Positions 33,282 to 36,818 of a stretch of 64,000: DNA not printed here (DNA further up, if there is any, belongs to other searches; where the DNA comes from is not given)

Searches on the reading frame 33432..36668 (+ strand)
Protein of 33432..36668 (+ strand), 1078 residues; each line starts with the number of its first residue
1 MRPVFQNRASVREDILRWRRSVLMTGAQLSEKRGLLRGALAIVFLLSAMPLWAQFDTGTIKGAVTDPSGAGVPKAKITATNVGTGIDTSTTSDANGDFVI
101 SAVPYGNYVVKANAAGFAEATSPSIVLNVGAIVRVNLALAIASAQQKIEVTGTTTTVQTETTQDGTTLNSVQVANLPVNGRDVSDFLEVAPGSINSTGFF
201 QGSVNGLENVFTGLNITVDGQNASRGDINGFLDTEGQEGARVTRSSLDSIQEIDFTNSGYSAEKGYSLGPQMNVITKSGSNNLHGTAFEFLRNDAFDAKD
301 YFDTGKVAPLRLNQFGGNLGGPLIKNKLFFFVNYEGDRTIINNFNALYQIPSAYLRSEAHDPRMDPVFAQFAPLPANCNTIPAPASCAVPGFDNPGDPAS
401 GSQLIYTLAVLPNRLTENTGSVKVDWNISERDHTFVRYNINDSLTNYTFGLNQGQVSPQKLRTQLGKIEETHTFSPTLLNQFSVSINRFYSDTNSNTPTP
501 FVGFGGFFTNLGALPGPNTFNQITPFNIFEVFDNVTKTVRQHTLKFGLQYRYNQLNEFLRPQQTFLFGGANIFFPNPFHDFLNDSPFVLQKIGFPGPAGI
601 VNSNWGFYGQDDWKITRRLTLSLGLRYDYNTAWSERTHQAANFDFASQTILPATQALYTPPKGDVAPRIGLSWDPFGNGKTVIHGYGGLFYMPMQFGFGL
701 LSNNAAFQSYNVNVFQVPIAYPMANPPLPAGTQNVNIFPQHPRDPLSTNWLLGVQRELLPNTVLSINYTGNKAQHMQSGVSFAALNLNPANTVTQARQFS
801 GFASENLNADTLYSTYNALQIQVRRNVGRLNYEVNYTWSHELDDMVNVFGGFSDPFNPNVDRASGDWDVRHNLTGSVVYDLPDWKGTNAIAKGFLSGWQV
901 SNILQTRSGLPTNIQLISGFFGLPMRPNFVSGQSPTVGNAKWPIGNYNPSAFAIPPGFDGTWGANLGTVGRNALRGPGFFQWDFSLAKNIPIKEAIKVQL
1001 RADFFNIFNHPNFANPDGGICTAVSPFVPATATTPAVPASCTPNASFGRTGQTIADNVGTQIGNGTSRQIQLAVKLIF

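Call 10: search_protein_families(library=pfam, proteins=[window:33432-36668:+], max_evalue=0.001)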
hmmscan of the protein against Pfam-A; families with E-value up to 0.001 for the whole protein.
window:33432-36668:+ (1078 aa): 4 families
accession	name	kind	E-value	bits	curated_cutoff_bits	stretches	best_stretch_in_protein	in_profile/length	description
PF25183.1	OMP_b-brl_4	-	4.8e-165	551.7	30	1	275-1071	1-838/838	Outer membrane beta barrel domain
PF13620.12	CarboxypepD_reg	-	4e-20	72.4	32.3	1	59-139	1-81/82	Carboxypeptidase regulatory-like domain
PF13715.12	CarbopepD_reg_2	-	2.6e-05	24.6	32.2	1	60-122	1-60/88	CarboxypepD_reg-like domain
PF00593.30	TonB_dep_Rec_b-barrel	-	4.3e-05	24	27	1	423-1003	18-432/436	TonB dependent receptor-like, beta-barrel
